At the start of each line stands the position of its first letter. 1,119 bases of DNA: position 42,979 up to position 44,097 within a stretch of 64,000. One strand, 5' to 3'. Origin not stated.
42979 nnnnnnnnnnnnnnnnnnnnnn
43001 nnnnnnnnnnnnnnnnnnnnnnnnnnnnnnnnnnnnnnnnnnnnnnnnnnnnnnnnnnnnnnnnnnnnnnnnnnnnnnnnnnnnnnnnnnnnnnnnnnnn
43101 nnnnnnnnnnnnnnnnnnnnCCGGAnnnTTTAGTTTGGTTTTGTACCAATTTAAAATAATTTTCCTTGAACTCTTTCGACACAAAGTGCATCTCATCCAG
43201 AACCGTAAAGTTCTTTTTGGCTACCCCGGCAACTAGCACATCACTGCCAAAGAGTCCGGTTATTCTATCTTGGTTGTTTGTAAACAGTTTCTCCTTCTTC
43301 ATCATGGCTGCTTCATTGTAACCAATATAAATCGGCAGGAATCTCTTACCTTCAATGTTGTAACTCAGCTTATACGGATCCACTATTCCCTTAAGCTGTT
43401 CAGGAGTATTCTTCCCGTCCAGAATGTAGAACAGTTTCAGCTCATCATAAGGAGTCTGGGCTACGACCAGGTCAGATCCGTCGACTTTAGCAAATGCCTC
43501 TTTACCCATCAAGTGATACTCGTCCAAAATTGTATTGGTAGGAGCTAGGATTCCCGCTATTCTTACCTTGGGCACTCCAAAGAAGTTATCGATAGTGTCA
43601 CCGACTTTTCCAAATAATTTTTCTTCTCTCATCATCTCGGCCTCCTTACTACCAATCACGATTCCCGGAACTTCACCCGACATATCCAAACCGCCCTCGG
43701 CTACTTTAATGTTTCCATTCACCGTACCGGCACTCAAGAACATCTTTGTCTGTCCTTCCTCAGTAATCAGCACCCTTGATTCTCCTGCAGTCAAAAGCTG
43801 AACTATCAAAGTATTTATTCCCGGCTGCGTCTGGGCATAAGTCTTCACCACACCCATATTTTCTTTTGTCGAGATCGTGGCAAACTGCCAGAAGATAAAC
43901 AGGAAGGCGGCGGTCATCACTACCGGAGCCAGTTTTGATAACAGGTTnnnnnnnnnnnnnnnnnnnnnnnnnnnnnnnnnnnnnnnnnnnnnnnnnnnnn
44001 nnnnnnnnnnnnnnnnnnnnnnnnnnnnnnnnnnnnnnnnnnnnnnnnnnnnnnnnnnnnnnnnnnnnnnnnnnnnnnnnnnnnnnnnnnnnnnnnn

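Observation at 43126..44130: Cu+-ATPase with a ~330-aa C-terminal cytoplasmic extension containing an internal tandem duplication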

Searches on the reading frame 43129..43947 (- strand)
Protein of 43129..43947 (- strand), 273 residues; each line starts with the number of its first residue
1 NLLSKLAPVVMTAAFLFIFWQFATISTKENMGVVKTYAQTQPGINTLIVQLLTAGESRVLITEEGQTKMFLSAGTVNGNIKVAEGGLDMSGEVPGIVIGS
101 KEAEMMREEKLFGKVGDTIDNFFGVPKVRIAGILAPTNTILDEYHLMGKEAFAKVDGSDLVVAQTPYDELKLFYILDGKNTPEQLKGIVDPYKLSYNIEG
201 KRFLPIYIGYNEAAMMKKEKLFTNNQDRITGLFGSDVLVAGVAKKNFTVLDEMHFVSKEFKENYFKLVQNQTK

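Call 7: find_homologous_proteins(query=window:43129-43947:-, max_evalue=0.01)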
Query seq(273 aa) (273 aa): 4 proteins with E <= 0.01 among 1476 candidates.
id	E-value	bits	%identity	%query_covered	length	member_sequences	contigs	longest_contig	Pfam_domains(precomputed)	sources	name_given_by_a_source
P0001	1.2e-27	115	36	76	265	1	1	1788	-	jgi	jgi:hypothetical protein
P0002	8.7e-26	109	36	74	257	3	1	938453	-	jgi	jgi:hypothetical protein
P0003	2.1e-22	98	38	61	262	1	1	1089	-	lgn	-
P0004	1.9e-20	92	35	59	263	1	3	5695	-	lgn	-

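Call 9: find_encoding_contigs(protein=P0002, flank=10000, max_places=4)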
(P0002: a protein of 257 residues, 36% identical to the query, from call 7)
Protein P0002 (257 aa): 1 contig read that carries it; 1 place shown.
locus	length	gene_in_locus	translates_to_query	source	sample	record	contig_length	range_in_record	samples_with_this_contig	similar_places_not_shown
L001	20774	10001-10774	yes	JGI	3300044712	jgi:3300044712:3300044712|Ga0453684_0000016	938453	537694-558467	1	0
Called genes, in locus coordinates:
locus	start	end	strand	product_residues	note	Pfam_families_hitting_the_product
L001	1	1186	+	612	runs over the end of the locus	PF23613:ELP3_N (weak), PF04055:Radical_SAM, PF00583:Acetyltransf_1 (faint), PF16199:Radical_SAM_C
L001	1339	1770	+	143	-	PF04472:SepF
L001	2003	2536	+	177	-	PF22794:jr-ZPR1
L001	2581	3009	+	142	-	PF01035:DNA_binding_1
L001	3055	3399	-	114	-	PF01981:PTH2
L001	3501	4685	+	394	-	PF00390:malic, PF03949:Malic_M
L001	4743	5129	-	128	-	-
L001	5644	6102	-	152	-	PF02643:DUF192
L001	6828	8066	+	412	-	-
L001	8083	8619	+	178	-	-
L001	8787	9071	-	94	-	PF14947:HTH_45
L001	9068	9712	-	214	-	-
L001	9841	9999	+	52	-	-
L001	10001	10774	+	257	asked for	-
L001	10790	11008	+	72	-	PF00403:HMA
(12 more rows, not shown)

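Call 10: find_encoding_contigs(protein=P0004, flank=10000, max_places=4)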
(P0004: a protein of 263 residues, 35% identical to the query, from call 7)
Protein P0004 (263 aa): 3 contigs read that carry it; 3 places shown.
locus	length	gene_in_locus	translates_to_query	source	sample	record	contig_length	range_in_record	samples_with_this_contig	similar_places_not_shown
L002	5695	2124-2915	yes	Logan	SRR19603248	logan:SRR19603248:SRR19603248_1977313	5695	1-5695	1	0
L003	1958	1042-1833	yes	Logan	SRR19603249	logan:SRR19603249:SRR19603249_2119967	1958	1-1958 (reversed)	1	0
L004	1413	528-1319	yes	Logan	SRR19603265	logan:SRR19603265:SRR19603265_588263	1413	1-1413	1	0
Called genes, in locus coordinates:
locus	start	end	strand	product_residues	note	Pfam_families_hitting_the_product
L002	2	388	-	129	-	?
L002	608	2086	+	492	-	PF00403:HMA, PF13386:DsbD_2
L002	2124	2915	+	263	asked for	-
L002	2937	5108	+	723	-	PF00403:HMA, PF00122:E1-E2_ATPase, PF00702:Hydrolase, PF08282:Hydrolase_3 (faint)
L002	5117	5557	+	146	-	PF10080:FtrD-like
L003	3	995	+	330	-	?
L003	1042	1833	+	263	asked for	-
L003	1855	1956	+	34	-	?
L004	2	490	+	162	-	?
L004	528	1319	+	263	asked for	-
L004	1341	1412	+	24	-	?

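Call 19: predict_structure(alignment_id=A1)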
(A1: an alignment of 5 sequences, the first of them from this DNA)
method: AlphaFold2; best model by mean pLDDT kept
length: 273 residues; sequences in the alignment: 5
mean_pLDDT: 77.1   pTM: 0.69
mean pLDDT of the five models: 77.1, 76.2, 74.3, 73.8, 72.3
residues with pLDDT >= 90: 72; 70-90: 129; 50-70: 44; < 50: 28
segments of 3 or more residues with pLDDT < 50: 19-41
pLDDT, mean of each block of 10 residues (from residue 1): 52 51 38 32 67 80 78 65 87 90 93 93 89 87 87 87 76 79 66 82 91 90 90 88 83 88 80 57
secondary structure, 60 per line:
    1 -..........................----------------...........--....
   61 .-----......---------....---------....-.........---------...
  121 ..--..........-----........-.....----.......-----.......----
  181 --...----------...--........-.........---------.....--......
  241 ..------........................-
elements in order: H2-27 H44-54 E57-61 E67-72 E82-85 E95-98 H100-108 E118-122 E125-134 H140-143 E144-147 H149-153 E158-164 E170-176 E196-198 E201-208 H210-218 E228-232 E235-242 H249-252 E253-257 H258-272

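Call 22: fold_search(model_id=the predicted structure, library=pdb)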
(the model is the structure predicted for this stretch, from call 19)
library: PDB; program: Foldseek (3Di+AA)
matches with E <= 10: 159; with E <= 0.001: 0
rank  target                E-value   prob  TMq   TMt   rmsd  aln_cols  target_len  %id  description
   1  5udf_B                2.0e-02  0.98  0.25  0.33   6.3       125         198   16  Structure of the N-terminal domain of lipoprotein-releasing system transmembrane protein LolE from Acinetobacter bauma (released 2017-01-18)
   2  7ark_E                2.2e-02  0.97  0.27  0.19   7.3       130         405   12  LolCDE in complex with AMP-PNP in the closed NBD state (released 2021-04-07)
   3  6f49_B                2.9e-02  0.96  0.25  0.32   7.0       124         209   13  Periplasmic domain of LolC lacking the Hook. (released 2018-07-25)
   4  5udf_C                4.0e-02  0.92  0.24  0.31   8.1       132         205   13  Structure of the N-terminal domain of lipoprotein-releasing system transmembrane protein LolE from Acinetobacter bauma (released 2017-01-18)
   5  9xro_E                8.2e-02  0.41  0.19  0.14  10.0       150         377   15  LolCDE in complex with SMT-738_3 (released 2026-03-18)
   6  7arh_E                8.7e-02  0.63  0.25  0.18   9.1       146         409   14  LolCDE in complex with lipoprotein (released 2021-04-07)
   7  9ge7_A                1.2e-01  0.80  0.26  0.10   5.3       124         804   16  Structure of E. coli YbbAP with bound ATP analogue (released 2025-05-28)
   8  5naa_A                1.2e-01  0.63  0.21  0.25   9.4       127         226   12  Lipoprotein-releasing system transmembrane protein LolC (released 2017-11-15)
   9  5naa_B                1.5e-01  0.75  0.24  0.29   7.5       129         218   13  Lipoprotein-releasing system transmembrane protein LolC (released 2017-11-15)
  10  5c59_D                1.6e-01  0.57  0.22  0.32   7.4       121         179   16  Crystal structure of the periplasmic region of MacB from E. coli (released 2016-06-22)
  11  7arh_C                2.0e-01  0.66  0.23  0.17   7.6       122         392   13  LolCDE in complex with lipoprotein (released 2021-04-07)
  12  7w7a_B                2.5e-01  0.28  0.26  0.21  14.3       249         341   13  Heme exporter in complex with Mn-containing protoporphyrin IX, Mn-anomalous data (released 2022-06-22)
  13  7ark_C                2.9e-01  0.15  0.23  0.17  12.6       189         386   13  LolCDE in complex with AMP-PNP in the closed NBD state (released 2021-04-07)
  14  7v8i_E                4.2e-01  0.15  0.22  0.16  13.1       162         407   15  LolCD(E171Q)E with bound AMPPNP in nanodiscs (released 2022-08-31)
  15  7mdy_B                7.3e-01  0.30  0.25  0.18   6.0       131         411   13  LolCDE nucleotide-bound (released 2021-08-11)
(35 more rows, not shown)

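Call 23: search_protein_representatives(alignment_id=A1)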
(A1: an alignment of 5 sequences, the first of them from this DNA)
Query: 5 sequences, 265 profile positions. Proteins with E-value up to 0.001 (for the whole library): 193; up to 1e-10: 173; up to 1e-30: 99. The best 150 are listed.
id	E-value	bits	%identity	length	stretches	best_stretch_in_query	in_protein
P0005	6.7e-106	370.1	-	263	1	4-264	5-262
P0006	1.5e-96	339.5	-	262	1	3-261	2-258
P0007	1.0e-91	323.6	-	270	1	3-263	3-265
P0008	3.9e-87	308.6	-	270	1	7-262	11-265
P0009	2.2e-86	306.1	-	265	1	3-263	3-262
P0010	1.4e-85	303.5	-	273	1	1-263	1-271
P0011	1.2e-82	293.9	-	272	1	4-258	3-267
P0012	1.6e-81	290.2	-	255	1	8-262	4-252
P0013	9.4e-81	287.7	-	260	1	3-263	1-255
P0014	6.0e-80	285.0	-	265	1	5-259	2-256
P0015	7.5e-79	281.4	-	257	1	6-263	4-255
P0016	9.8e-79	281.1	-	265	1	4-263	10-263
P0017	1.1e-78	280.9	-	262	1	5-264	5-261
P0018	1.6e-78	280.3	-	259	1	4-263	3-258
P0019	6.7e-78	278.3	-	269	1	6-264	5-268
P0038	1.3e-68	247.9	-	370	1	5-260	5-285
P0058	2.9e-56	207.4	-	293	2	3-176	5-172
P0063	7.3e-51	189.7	-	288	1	12-261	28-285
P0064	7.6e-51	189.6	-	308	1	9-260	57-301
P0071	9.0e-47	176.3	-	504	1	12-259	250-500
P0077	8.0e-44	166.6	-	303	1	19-258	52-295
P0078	2.2e-43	165.1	-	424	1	35-260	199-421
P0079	2.8e-43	164.8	-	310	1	9-259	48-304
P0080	5.5e-43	163.9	-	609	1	12-257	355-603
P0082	1.1e-41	159.5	-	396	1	13-260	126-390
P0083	1.1e-40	156.3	-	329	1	12-241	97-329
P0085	2.9e-40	154.9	-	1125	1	11-260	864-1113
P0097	4.4e-33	131.4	-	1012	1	12-260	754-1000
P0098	5.9e-33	131.0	-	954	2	78-176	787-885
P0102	2.8e-32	128.8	-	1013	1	12-259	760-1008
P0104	2.8e-30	122.2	-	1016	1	44-259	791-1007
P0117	1.7e-25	106.5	-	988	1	15-259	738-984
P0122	6.5e-24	101.3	-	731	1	11-254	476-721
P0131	9.7e-21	90.9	-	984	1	6-259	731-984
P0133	2.7e-20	89.5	-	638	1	12-260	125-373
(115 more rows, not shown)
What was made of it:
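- Tried and rejected: The exhaustive profile search was needed to see the family and the fusions (call 23).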

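Call 25: search_protein_families(library=pfam, proteins=[P0085, P0097, P0098, P0102, P0104, P0117, P0131, P0122, P0080, P0071], max_evalue=0.001)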
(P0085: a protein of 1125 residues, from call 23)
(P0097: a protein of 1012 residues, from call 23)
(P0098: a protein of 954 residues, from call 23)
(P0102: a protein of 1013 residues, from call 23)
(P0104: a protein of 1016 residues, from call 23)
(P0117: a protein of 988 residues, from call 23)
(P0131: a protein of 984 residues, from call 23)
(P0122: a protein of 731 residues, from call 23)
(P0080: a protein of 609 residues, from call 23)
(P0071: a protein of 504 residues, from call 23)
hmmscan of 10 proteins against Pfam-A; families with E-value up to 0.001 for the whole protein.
P0085 (1125 aa): 3 families
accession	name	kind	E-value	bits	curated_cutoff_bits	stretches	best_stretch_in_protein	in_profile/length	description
PF00122.25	E1-E2_ATPase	-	4.7e-39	134.2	28.1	1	344-523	2-180/181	E1-E2 ATPase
PF00702.32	Hydrolase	-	2.5e-21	77.4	26.4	1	541-756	2-191/191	haloacid dehalogenase-like hydrolase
PF00403.32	HMA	-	2e-19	70.2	24.8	1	116-177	1-62/62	Heavy-metal-associated domain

P0097 (1012 aa): 5 families
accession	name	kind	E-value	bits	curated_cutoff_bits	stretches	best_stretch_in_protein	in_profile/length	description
PF00122.25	E1-E2_ATPase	-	1e-56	191.8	28.1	1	234-410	3-179/181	E1-E2 ATPase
PF00702.32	Hydrolase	-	4.9e-37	128.6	26.4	1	428-644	1-190/191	haloacid dehalogenase-like hydrolase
PF00403.32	HMA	-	2.6e-15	57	24.8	1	5-64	2-62/62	Heavy-metal-associated domain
PF08282.18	Hydrolase_3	-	1.7e-07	31.7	20.9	1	618-677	192-255/255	haloacid dehalogenase-like hydrolase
PF12710.13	HAD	-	0.0003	21.7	27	0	564-641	86-188/189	haloacid dehalogenase-like hydrolase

P0098 (954 aa): 4 families
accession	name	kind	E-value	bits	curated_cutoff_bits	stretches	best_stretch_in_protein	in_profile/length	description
PF00122.25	E1-E2_ATPase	-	9.3e-56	188.6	28.1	1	233-412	2-180/181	E1-E2 ATPase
PF00702.32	Hydrolase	-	2.5e-28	100.2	26.4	1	429-627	1-191/191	haloacid dehalogenase-like hydrolase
PF00403.32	HMA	-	7.2e-15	55.6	24.8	1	5-65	2-62/62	Heavy-metal-associated domain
PF08282.18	Hydrolase_3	-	0.00043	20.5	20.9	0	598-659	194-255/255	haloacid dehalogenase-like hydrolase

P0102 (1013 aa): 4 families
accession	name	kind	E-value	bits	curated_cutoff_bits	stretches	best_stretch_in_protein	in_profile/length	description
PF00122.25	E1-E2_ATPase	-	2.2e-55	187.4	28.1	1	237-417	2-180/181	E1-E2 ATPase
PF00702.32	Hydrolase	-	3.1e-29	103.2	26.4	1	434-649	1-189/191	haloacid dehalogenase-like hydrolase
PF00403.32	HMA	-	2.1e-12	47.7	24.8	1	6-69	1-62/62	Heavy-metal-associated domain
PF08282.18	Hydrolase_3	-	3.9e-08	33.8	20.9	1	626-673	198-245/255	haloacid dehalogenase-like hydrolase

P0104 (1016 aa): 5 families
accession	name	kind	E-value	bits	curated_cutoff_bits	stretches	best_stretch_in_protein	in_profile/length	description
PF00122.25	E1-E2_ATPase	-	4.8e-56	189.6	28.1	1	237-417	2-180/181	E1-E2 ATPase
PF00702.32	Hydrolase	-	2.7e-34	119.7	26.4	1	435-647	2-191/191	haloacid dehalogenase-like hydrolase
PF00403.32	HMA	-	2.7e-13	50.5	24.8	1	12-71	1-61/62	Heavy-metal-associated domain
PF08282.18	Hydrolase_3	-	4.2e-07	30.4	20.9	1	622-670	198-246/255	haloacid dehalogenase-like hydrolase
PF12710.13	HAD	-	1.5e-06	29.2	27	1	565-643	85-188/189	haloacid dehalogenase-like hydrolase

P0117 (988 aa): 4 families
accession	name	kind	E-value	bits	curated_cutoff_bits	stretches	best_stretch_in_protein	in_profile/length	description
PF00122.25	E1-E2_ATPase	-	9.7e-45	152.7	28.1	1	217-396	2-180/181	E1-E2 ATPase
PF00702.32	Hydrolase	-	3.9e-15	57.2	26.4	1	413-632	1-191/191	haloacid dehalogenase-like hydrolase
PF00403.32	HMA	-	6.6e-09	36.5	24.8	1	1-56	7-62/62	Heavy-metal-associated domain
PF08282.18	Hydrolase_3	-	0.0006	20.1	20.9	0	612-663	203-254/255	haloacid dehalogenase-like hydrolase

P0131 (984 aa): 3 families
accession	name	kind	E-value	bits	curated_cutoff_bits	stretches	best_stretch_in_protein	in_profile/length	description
PF00122.25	E1-E2_ATPase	-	8e-34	117.2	28.1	1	229-399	4-173/181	E1-E2 ATPase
PF00702.32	Hydrolase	-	1.7e-16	61.6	26.4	1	424-631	2-187/191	haloacid dehalogenase-like hydrolase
PF00403.32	HMA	-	8.4e-06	26.5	24.8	1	8-65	4-61/62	Heavy-metal-associated domain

P0122 (731 aa): 3 families
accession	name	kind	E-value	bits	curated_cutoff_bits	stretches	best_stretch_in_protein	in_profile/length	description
PF00122.25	E1-E2_ATPase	-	1.8e-38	132.3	28.1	1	3-134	50-180/181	E1-E2 ATPase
PF00702.32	Hydrolase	-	6.8e-33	115.1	26.4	1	151-367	1-190/191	haloacid dehalogenase-like hydrolase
PF08282.18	Hydrolase_3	-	3.6e-07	30.6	20.9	1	341-389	192-244/255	haloacid dehalogenase-like hydrolase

P0080 (609 aa): 3 families
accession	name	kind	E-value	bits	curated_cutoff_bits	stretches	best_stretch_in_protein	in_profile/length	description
PF00702.32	Hydrolase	-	4.6e-40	138.5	26.4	1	26-246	1-191/191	haloacid dehalogenase-like hydrolase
PF08282.18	Hydrolase_3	-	5.1e-07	30.1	20.9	1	228-270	205-247/255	haloacid dehalogenase-like hydrolase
PF12710.13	HAD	-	9.2e-05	23.4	27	1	165-242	86-188/189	haloacid dehalogenase-like hydrolase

P0071 (504 aa): 2 families
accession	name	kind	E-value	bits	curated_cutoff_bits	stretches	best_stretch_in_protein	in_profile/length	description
PF00702.32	Hydrolase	-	1.8e-24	87.7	26.4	1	9-141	53-191/191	haloacid dehalogenase-like hydrolase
PF08282.18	Hydrolase_3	-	2.2e-05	24.8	20.9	0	121-165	203-247/255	haloacid dehalogenase-like hydrolase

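Call 26: search_protein_families(library=pfam, proteins=[P0078, P0082, P0083, P0133, P0038, P0064, P0077, P0079, P0058, P0063], max_evalue=0.01)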
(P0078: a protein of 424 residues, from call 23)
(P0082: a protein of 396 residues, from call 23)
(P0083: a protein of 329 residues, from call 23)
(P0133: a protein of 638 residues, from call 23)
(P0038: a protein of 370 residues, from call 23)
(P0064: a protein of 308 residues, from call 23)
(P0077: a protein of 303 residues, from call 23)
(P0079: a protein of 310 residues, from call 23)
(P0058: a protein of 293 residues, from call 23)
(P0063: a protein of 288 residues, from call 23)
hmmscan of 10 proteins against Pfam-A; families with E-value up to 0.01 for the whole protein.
P0078 (424 aa): 3 families
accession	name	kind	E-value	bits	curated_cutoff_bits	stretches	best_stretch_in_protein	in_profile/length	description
PF00702.32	Hydrolase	-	1e-08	36.2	26.4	1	3-41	153-191/191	haloacid dehalogenase-like hydrolase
PF08282.18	Hydrolase_3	-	0.00028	21.1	20.9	1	15-71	197-253/255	haloacid dehalogenase-like hydrolase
PF04290.18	DctQ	-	0.0081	16.5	28.3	0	117-166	36-85/132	Tripartite ATP-independent periplasmic transporters, DctQ component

P0082 (396 aa): 0 families

P0083 (329 aa): 1 family
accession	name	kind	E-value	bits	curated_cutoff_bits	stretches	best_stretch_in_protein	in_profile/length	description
PF10679.14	DUF2491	-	0.0081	15.8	25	0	252-316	82-156/210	Protein of unknown function (DUF2491)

P0133 (638 aa): 0 families

P0038 (370 aa): 0 families

P0064 (308 aa): 0 families

P0077 (303 aa): 0 families

P0079 (310 aa): 0 families

P0058 (293 aa): 0 families

P0063 (288 aa): 1 family
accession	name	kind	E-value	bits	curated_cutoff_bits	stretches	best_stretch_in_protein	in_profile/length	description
PF04459.17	DUF512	-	0.0033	17.1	25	0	221-270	101-150/202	Protein of unknown function (DUF512)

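Call 33: find_related_loci(query=A1, collection=genome_contigs, flank=6000)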
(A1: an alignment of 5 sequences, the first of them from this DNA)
Query A1 (273 aa) in genome_contigs; peptide patterns used: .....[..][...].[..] (x = any residue, [..] = any of these).
194 stretches matched a pattern; 76 encode a relative of the query (tblastn E <= 1e-3); 76 distinct loci.
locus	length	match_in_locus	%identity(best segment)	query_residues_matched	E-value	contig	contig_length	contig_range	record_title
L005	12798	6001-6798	58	1-266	2e-102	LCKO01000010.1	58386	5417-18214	MAG: Candidatus Collierbacteria bacterium GW2011_GWB2_45_17 UX01_C0010, whole genome shotgun sequence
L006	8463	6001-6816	44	1-266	7e-68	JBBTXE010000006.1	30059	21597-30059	MAG: Patescibacteria group bacterium isolate H52-bin029_1 H52_bin029_1_000000000006, whole genome shotgun sequence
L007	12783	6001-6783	40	1-260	6e-56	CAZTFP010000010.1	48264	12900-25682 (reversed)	MAG TPA_asm: uncultured Candidatus Peribacteria bacterium isolate SRP142039_co2_97 genome assembly, contig: NODE_204_len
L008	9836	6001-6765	39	1-261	8e-53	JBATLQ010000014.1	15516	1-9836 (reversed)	MAG: Candidatus Moraniibacteriota bacterium isolate MFD10474_ilm_asm_bin3 k127_159324, whole genome shotgun sequence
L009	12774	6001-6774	38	1-259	4e-51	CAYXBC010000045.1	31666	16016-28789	MAG TPA_asm: uncultured Candidatus Peribacteria bacterium isolate binchicken_co18_525 genome assembly, contig: k141_1497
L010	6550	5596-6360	37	1-261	4e-47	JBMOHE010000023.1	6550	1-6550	MAG: Patescibacteria group bacterium isolate Deming_bin.335 contig39411, whole genome shotgun sequence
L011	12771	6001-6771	39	1-260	3e-46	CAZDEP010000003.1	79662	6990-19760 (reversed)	MAG TPA_asm: uncultured Candidatus Saccharibacteria bacterium isolate SRP278252_co1_682 genome assembly, contig: NODE_34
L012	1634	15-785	37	1-261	1e-47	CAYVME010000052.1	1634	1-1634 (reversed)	MAG TPA_asm: uncultured Bdellovibrionales bacterium isolate SRP011637_co1_104 genome assembly, contig: NODE_41452_length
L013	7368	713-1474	36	1-260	3e-46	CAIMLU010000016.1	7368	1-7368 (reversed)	uncultured bacterium isolate Loclat_bin-20597 genome assembly, contig: bin-20597:16/66, whole genome shotgun sequence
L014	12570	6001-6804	35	1-261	5e-46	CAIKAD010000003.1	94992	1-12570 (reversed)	uncultured Candidatus Peregrinibacteria bacterium isolate LaPlata_bin-1026 genome assembly, contig: bin-1026:3/5, whole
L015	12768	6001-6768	34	1-261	5e-44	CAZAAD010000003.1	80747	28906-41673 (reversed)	MAG TPA_asm: uncultured Gammaproteobacteria bacterium isolate SRP263991_co1_89 genome assembly, contig: NODE_223_length_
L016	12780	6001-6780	38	1-263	6e-44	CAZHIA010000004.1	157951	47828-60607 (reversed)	MAG TPA_asm: uncultured Candidatus Saccharibacteria bacterium isolate SRP257259_co1_13 genome assembly, contig: NODE_76_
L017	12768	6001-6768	36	1-258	2e-43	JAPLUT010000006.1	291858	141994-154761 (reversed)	MAG: candidate division SR1 bacterium isolate LacPavin_0818_WC45_MAG_33_22 LacPavin_0818_WC45_scaffold_121421, whole gen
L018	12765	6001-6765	36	1-256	6e-43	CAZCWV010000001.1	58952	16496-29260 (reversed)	MAG TPA_asm: uncultured Candidatus Peribacteria bacterium isolate SRP062349_co5_165 genome assembly, contig: NODE_91_len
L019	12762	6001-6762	34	1-260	1e-42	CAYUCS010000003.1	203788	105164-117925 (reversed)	MAG TPA_asm: uncultured Gammaproteobacteria bacterium isolate binchicken_co269_189 genome assembly, contig: NODE_54_leng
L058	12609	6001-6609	34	58-256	9e-27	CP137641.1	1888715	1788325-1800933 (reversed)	Methanoculleus palmolei strain DSM 4273 chromosome, complete genome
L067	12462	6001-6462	34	1-258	2e-22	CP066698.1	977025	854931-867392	MAG: Candidatus Falkowbacteria bacterium isolate NC_groundwater_1683_Pr3_B-0.1um_40_26 chromosome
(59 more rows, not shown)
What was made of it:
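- These include a chromosome-level Falkowbacteria record (L067, call 33) and UGA=Gly lineages.
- Tried and rejected: The 5-sequence alignment worked (call 33).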
